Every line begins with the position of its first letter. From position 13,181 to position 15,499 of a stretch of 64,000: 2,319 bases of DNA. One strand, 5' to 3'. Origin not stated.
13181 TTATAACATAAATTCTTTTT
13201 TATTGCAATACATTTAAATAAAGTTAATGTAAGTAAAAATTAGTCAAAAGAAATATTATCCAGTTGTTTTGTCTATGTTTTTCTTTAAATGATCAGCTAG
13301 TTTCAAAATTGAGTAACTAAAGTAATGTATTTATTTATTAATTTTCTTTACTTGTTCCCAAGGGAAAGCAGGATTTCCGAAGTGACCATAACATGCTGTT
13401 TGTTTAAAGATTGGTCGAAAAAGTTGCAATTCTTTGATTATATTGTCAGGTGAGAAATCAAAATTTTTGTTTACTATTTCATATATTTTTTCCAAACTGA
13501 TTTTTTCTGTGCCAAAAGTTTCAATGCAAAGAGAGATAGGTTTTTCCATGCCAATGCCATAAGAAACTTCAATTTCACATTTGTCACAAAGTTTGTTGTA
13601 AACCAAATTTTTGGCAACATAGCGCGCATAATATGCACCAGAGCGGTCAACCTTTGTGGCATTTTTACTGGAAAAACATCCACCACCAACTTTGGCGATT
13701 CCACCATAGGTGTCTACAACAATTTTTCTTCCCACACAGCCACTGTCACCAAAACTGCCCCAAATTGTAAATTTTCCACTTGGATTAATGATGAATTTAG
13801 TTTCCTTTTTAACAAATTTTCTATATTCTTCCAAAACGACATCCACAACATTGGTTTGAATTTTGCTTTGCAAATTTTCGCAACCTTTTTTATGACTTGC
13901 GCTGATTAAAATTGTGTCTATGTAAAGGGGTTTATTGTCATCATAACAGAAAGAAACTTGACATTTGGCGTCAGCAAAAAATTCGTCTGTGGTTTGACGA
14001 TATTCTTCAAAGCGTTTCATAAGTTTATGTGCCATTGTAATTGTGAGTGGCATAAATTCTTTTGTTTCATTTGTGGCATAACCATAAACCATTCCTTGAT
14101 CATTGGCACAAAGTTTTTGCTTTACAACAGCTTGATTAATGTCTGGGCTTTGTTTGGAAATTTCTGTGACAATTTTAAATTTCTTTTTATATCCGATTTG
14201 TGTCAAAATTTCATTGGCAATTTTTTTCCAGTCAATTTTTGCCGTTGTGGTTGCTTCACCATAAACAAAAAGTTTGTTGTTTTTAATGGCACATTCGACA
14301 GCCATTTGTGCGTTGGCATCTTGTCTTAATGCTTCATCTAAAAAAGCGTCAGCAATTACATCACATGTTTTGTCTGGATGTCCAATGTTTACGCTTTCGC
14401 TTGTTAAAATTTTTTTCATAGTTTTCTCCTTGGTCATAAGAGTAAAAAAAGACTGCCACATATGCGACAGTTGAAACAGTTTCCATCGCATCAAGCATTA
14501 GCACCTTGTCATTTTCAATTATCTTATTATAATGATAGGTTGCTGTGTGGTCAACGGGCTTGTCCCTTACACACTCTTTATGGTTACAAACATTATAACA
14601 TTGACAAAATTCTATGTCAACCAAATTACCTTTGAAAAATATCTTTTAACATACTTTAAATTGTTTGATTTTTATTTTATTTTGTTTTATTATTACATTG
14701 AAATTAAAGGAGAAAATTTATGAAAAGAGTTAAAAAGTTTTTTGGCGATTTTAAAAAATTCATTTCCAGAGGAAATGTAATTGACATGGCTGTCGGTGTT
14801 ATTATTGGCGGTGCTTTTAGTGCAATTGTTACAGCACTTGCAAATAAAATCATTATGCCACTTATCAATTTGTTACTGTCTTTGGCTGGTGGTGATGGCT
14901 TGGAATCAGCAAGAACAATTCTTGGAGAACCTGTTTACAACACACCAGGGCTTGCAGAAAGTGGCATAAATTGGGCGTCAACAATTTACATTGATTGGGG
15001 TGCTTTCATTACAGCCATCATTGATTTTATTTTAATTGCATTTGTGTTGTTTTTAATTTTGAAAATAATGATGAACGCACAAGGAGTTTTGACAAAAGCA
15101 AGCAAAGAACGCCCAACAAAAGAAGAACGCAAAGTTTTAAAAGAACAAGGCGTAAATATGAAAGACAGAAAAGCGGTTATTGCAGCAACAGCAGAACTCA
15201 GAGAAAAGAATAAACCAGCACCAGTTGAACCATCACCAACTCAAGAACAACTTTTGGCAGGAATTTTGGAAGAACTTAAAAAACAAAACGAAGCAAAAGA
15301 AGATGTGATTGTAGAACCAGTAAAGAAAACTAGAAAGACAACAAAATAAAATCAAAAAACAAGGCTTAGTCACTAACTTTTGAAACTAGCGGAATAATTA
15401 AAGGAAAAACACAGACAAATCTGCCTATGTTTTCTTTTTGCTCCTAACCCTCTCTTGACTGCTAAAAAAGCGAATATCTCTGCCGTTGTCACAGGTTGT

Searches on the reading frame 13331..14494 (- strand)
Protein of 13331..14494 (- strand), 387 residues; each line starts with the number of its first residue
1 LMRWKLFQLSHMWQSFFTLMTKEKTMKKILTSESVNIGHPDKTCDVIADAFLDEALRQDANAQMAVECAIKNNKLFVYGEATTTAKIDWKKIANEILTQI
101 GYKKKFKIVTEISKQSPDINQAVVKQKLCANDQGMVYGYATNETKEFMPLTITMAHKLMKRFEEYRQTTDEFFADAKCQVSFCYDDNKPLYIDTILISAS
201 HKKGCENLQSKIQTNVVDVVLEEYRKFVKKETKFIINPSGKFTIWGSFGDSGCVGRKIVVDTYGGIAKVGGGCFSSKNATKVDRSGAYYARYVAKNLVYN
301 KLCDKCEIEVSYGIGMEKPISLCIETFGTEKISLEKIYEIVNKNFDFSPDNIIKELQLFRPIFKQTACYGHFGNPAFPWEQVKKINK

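Call 44: search_protein_families(library=pfam, proteins=[window:13331-14494:-], max_evalue=0.0001)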
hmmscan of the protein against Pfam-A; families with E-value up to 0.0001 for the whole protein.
window:13331-14494:- (387 aa): 3 families
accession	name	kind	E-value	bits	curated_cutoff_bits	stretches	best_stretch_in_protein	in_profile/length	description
PF02773.21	S-AdoMet_synt_C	-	1e-58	197.6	25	1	246-381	3-138/138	S-adenosylmethionine synthetase, C-terminal domain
PF02772.21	S-AdoMet_synt_M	-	2.3e-34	118.5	29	1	129-242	3-120/120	S-adenosylmethionine synthetase, central domain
PF00438.25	S-AdoMet_synt_N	-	3.6e-26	92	33.1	1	28-116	2-98/99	S-adenosylmethionine synthetase, N-terminal domain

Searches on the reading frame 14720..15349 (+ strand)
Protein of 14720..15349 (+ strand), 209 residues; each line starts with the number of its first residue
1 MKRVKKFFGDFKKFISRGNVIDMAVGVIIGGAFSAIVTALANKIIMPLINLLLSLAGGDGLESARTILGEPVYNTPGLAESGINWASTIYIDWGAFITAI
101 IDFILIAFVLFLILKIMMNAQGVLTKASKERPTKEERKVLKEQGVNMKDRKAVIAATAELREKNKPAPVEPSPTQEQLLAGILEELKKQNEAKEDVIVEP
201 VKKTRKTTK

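Call 44: search_protein_families(library=pfam, proteins=[window:14720-15349:+], max_evalue=0.0001)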
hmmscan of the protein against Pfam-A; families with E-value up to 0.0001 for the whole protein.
window:14720-15349:+ (209 aa): 1 family
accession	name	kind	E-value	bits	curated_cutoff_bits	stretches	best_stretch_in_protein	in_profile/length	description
PF01741.23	MscL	-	3.4e-34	118.3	27.4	1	7-142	1-117/123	Large-conductance mechanosensitive channel, MscL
